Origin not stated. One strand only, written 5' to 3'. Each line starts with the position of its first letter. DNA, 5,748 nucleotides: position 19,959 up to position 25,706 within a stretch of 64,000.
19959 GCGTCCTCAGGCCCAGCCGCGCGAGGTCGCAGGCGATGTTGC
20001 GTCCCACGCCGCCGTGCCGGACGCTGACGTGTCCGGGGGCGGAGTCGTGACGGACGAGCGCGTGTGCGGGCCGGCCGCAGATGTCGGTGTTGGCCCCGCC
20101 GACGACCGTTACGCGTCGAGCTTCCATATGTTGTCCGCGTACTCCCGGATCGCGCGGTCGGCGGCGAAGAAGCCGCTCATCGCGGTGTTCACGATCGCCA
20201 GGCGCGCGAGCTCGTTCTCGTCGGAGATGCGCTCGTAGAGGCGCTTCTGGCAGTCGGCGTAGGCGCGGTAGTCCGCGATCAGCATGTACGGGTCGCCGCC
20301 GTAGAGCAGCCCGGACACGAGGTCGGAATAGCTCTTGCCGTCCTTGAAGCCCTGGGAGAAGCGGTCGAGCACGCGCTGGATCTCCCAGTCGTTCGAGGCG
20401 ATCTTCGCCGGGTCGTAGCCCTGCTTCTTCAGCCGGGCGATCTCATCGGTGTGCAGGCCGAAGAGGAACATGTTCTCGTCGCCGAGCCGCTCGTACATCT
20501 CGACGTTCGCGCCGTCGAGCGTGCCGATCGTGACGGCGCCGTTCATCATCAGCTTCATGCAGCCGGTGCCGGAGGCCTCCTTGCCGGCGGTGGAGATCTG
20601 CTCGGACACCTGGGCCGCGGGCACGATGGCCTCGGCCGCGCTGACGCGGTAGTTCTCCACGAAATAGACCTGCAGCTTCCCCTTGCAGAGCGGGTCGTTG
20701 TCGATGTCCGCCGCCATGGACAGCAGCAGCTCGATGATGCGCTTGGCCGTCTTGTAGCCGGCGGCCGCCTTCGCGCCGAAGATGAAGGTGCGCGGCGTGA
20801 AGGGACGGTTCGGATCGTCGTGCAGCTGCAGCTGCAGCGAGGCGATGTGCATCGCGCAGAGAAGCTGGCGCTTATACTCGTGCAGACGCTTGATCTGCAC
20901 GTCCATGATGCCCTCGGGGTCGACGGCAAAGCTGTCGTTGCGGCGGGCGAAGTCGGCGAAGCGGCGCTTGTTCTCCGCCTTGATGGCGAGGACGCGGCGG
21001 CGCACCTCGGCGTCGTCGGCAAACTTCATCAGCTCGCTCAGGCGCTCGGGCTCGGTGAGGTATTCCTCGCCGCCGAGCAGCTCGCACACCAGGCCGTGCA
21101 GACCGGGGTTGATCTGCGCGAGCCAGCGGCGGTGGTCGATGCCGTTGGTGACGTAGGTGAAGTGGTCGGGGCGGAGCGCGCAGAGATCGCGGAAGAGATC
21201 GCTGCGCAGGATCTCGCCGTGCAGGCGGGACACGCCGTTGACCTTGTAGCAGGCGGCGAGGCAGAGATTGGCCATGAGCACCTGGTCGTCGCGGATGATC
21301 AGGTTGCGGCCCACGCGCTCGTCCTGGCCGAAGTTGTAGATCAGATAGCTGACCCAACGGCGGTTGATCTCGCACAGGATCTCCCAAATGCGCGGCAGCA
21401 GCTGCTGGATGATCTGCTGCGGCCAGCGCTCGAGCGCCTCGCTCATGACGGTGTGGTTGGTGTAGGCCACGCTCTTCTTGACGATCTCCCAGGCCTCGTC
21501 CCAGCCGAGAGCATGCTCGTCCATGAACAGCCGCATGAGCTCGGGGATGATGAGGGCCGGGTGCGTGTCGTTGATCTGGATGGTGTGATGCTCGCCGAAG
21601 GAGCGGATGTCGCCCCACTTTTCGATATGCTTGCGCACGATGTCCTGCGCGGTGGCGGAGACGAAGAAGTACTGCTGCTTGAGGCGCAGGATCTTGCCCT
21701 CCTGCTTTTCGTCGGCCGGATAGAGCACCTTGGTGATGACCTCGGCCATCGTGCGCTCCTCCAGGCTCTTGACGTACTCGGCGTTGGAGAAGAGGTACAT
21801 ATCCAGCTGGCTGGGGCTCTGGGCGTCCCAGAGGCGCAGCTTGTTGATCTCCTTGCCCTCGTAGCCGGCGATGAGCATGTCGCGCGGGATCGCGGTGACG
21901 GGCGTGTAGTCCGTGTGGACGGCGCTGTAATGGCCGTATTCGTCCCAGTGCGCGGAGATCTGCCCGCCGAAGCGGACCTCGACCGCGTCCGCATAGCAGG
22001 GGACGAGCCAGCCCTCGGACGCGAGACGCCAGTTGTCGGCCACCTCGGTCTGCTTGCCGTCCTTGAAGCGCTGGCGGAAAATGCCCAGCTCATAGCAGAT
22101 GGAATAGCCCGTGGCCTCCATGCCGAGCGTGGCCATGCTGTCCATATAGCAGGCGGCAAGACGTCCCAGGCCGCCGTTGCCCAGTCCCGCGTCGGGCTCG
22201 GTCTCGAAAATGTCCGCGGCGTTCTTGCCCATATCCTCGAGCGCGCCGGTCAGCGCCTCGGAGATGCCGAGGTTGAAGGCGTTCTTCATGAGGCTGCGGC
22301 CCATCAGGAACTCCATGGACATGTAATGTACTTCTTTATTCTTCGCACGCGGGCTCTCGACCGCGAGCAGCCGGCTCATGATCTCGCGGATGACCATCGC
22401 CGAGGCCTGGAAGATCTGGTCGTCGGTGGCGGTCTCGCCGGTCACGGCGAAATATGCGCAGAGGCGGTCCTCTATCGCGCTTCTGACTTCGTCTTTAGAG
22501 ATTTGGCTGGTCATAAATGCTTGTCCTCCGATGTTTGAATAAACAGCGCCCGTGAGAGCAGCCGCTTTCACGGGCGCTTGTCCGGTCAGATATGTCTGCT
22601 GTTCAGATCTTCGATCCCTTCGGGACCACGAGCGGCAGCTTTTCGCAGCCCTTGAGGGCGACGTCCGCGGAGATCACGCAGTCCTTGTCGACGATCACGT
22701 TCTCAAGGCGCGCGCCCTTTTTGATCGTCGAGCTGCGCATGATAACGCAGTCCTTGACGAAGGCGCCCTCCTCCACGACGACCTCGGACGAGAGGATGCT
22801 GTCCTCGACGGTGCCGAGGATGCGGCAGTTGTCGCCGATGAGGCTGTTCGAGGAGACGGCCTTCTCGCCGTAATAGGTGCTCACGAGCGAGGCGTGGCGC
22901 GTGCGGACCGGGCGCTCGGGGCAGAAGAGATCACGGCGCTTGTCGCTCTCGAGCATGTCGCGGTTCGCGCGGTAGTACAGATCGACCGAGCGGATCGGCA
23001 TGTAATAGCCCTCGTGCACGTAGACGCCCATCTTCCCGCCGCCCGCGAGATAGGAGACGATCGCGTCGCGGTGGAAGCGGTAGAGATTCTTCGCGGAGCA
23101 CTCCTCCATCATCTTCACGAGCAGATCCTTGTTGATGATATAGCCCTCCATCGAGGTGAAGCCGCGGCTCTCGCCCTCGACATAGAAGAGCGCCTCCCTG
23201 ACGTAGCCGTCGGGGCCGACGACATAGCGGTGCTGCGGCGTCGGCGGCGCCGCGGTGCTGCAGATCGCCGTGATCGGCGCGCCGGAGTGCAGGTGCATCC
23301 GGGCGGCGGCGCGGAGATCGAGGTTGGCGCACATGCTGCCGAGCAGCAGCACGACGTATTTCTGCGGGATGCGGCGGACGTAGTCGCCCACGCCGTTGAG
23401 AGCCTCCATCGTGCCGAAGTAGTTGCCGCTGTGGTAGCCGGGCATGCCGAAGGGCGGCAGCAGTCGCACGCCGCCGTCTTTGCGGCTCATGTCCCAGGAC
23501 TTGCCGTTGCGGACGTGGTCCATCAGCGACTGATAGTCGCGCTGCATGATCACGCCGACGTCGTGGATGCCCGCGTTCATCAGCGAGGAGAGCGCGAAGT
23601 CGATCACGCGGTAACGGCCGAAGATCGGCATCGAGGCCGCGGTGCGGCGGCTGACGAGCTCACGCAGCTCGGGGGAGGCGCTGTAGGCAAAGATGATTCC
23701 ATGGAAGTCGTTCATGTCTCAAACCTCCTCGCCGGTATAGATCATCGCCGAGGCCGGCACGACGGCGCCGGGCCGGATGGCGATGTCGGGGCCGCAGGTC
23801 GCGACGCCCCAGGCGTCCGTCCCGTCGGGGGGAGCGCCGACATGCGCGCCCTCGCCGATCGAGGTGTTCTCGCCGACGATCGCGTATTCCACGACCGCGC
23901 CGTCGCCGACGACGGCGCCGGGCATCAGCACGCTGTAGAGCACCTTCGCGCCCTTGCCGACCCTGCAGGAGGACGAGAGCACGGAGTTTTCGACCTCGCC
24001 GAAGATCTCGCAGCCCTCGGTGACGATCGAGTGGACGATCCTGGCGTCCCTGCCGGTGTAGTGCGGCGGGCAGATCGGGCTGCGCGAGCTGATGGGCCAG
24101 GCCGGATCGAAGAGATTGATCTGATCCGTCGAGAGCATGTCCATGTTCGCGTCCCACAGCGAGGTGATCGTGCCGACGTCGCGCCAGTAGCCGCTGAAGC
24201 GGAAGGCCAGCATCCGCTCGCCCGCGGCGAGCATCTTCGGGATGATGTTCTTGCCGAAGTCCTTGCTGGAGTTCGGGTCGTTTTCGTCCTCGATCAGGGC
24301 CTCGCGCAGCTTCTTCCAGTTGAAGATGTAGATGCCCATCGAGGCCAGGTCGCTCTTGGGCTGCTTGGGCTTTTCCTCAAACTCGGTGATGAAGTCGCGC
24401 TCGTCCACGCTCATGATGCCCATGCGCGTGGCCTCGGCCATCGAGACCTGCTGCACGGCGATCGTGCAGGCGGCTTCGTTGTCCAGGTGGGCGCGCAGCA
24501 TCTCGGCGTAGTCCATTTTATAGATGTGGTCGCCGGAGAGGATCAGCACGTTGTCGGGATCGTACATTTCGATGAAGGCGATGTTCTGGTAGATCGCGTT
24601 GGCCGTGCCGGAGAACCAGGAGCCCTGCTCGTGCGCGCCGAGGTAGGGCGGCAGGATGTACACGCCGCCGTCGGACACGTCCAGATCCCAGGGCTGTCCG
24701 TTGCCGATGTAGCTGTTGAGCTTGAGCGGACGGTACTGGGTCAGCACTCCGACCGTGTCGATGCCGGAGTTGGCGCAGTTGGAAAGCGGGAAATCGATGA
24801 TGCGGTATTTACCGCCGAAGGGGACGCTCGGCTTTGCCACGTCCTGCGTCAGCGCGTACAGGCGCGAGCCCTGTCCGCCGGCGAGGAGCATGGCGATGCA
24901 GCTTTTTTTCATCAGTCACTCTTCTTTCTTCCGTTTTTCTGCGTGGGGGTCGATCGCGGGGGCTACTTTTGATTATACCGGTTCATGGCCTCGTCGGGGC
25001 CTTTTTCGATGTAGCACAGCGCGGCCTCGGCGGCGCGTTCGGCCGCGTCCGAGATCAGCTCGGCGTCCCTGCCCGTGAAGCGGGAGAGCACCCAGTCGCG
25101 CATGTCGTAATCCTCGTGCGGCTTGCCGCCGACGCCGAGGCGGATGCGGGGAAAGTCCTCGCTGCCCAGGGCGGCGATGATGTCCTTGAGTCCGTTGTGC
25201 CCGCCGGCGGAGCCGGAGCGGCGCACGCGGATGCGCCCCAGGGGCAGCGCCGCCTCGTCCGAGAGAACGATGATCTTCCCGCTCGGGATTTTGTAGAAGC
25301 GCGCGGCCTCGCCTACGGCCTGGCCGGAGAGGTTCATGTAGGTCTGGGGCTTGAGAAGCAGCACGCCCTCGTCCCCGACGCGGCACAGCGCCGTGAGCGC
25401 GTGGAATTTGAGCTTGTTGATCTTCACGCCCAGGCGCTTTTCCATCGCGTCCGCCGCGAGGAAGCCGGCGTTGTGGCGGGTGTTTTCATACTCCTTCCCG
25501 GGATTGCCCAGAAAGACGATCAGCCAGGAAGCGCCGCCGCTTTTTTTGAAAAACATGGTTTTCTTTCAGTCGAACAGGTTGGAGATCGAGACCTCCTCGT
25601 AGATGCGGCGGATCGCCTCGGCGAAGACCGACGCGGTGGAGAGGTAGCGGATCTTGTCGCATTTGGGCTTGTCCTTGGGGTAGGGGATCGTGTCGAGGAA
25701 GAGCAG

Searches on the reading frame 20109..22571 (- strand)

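Call 42: search_protein_families(library=ncbifam, proteins=[window:20109-22571:-], max_evalue=0.00001)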
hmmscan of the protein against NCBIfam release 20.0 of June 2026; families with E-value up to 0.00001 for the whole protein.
window:20109-22571:- (820 aa): 5 families
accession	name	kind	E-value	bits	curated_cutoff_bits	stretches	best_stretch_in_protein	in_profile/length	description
TIGR02093.1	P_ylase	subfamily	9.5e-290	963.3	552.9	1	26-818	2-804/804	glycogen/starch/alpha-glucan family phosphorylase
NF011561.0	PRK14985.1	equivalog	4.9e-243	808.9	1273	1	23-817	5-797/800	maltodextrin phosphorylase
NF011562.0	PRK14986.1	equivalog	1.3e-216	721.4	1546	1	24-819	12-811/815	glycogen phosphorylase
TIGR02094.1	more_P_ylases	subfamily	6e-34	117.8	191.7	1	328-694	162-518/600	alpha-glucan family phosphorylase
NF041129.1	maldex_phorlase_Thcocales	equivalog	2.3e-25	88.9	1500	1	329-694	261-609/816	maltodextrin phosphorylase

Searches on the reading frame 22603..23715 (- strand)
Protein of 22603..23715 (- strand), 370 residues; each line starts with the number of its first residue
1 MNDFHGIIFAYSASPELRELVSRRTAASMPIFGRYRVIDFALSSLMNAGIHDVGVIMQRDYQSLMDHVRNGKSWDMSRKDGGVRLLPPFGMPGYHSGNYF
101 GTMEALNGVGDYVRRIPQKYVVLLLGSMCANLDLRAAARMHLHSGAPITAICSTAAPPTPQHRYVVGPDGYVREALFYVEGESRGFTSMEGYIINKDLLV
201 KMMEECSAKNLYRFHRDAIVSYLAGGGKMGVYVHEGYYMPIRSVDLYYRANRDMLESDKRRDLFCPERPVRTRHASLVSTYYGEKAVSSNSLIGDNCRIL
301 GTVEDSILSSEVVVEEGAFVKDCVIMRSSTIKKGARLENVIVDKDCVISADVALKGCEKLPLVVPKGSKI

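Call 42: search_protein_families(library=ncbifam, proteins=[window:22603-23715:-], max_evalue=0.00001)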
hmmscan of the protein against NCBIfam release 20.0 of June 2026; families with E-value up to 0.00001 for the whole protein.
window:22603-23715:- (370 aa): 8 families
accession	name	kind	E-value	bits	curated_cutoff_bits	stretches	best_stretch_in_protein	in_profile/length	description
TIGR02092.1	glgD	equivalog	1.4e-78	264.5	236.6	1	3-369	2-369/370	glucose-1-phosphate adenylyltransferase subunit GlgD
NF003670.0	PRK05293.1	equivalog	4.3e-54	183.9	470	1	6-362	7-366/382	glucose-1-phosphate adenylyltransferase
TIGR02091.1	glgC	equivalog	2e-47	162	424.9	1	7-354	4-362/364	glucose-1-phosphate adenylyltransferase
NF001947.0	PRK00725.1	subfamily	1.4e-36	126.2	470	1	6-352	19-391/426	glucose-1-phosphate adenylyltransferase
NF002023.0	PRK00844.1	subfamily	1.2e-35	123.1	458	1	6-352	9-379/408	glucose-1-phosphate adenylyltransferase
NF002772.0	PRK02862.1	equivalog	3.6e-24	85.3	537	2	186-338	207-357/429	glucose-1-phosphate adenylyltransferase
NF052502.1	man1P_GTase_Rv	exception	1.8e-12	46.8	440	1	104-356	87-332/352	mannose-1-phosphate guanylyltransferase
TIGR01208.1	rmlA_long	equivalog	3e-07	29.6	320.25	0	7-76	3-72/353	glucose-1-phosphate thymidylyltransferase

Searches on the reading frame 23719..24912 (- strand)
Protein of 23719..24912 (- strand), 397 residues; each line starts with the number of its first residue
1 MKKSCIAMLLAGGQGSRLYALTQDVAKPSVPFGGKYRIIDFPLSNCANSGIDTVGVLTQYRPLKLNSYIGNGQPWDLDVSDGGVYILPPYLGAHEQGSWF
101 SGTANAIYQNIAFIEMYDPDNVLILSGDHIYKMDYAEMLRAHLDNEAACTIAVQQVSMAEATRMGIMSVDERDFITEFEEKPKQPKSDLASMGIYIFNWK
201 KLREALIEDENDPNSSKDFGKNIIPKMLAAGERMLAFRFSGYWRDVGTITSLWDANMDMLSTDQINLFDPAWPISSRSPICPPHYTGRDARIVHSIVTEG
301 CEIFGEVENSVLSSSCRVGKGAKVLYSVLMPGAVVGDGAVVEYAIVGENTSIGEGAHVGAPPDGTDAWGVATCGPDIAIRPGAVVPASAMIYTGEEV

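Call 42: search_protein_families(library=ncbifam, proteins=[window:23719-24912:-], max_evalue=0.00001)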
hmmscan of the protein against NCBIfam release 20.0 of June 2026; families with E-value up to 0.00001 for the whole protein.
window:23719-24912:- (397 aa): 21 families
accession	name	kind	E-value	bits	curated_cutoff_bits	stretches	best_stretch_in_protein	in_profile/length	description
NF003670.0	PRK05293.1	equivalog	2.4e-166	553.4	470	1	1-360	1-360/382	glucose-1-phosphate adenylyltransferase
TIGR02091.1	glgC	equivalog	2.3e-133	444.8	424.9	1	5-359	1-363/364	glucose-1-phosphate adenylyltransferase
NF001947.0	PRK00725.1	subfamily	8.4e-112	374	470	1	3-362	15-397/426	glucose-1-phosphate adenylyltransferase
NF002023.0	PRK00844.1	subfamily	7.6e-102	341.2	458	1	3-362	5-385/408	glucose-1-phosphate adenylyltransferase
NF002772.0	PRK02862.1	equivalog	9.4e-87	291.5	537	2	3-184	2-181/429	glucose-1-phosphate adenylyltransferase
TIGR02092.1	glgD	equivalog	8.1e-56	189.6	236.6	1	4-358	2-354/370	glucose-1-phosphate adenylyltransferase subunit GlgD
NF052502.1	man1P_GTase_Rv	exception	3.4e-37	128.1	440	1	7-357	3-329/352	mannose-1-phosphate guanylyltransferase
TIGR01208.1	rmlA_long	equivalog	1.2e-29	103.3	320.25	1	7-263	2-238/353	glucose-1-phosphate thymidylyltransferase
TIGR03992.1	Arch_glmU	subfamily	2.9e-28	98.9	292.1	1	7-358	3-333/393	bifunctional sugar-1-phosphate nucleotidylyltransferase/acetyltransferase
NF041313.1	UDPGP_AglF_Halo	equivalog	1e-19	70.9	400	1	7-250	3-225/234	UTP--glucose-1-phosphate uridylyltransferase AglF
TIGR01207.1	rmlA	equivalog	2.7e-17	62.8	360.65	1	8-257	3-234/286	glucose-1-phosphate thymidylyltransferase RfbA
NF012024.0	PRK15480.1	equivalog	8e-16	58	588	1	7-256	6-237/292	glucose-1-phosphate thymidylyltransferase RfbA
NF041173.1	Sug_nt_acttase_Thmprot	equivalog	5.1e-13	48.7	600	1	7-356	3-331/405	bifunctional sugar-1-phosphate nucleotidylyltransferase/acetyltransferase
NF049965.1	GlMnHpPGnyltfHddC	equivalog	5.7e-12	45.7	300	1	7-198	3-168/221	D-glycero-D-manno-heptose 1-phosphate guanosyltransferase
NF045761.1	NAMPUrTaseMurU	equivalog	5.5e-10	39.5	250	1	7-256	3-224/226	N-acetylmuramate alpha-1-phosphate uridylyltransferase MurU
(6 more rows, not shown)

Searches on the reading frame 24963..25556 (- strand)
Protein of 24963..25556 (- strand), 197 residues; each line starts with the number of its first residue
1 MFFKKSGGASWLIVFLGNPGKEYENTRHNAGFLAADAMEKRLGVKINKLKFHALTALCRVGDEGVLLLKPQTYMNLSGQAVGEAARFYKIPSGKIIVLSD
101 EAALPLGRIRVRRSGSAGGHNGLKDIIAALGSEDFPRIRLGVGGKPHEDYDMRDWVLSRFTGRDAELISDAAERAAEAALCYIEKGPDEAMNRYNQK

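Call 42: search_protein_families(library=ncbifam, proteins=[window:24963-25556:-], max_evalue=0.00001)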
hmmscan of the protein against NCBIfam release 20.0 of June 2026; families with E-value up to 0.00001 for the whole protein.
window:24963-25556:- (197 aa): 1 family
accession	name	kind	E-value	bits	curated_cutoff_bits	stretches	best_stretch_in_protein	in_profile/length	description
TIGR00447.2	pth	equivalog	7.6e-58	195.1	100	1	11-179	1-169/172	aminoacyl-tRNA hydrolase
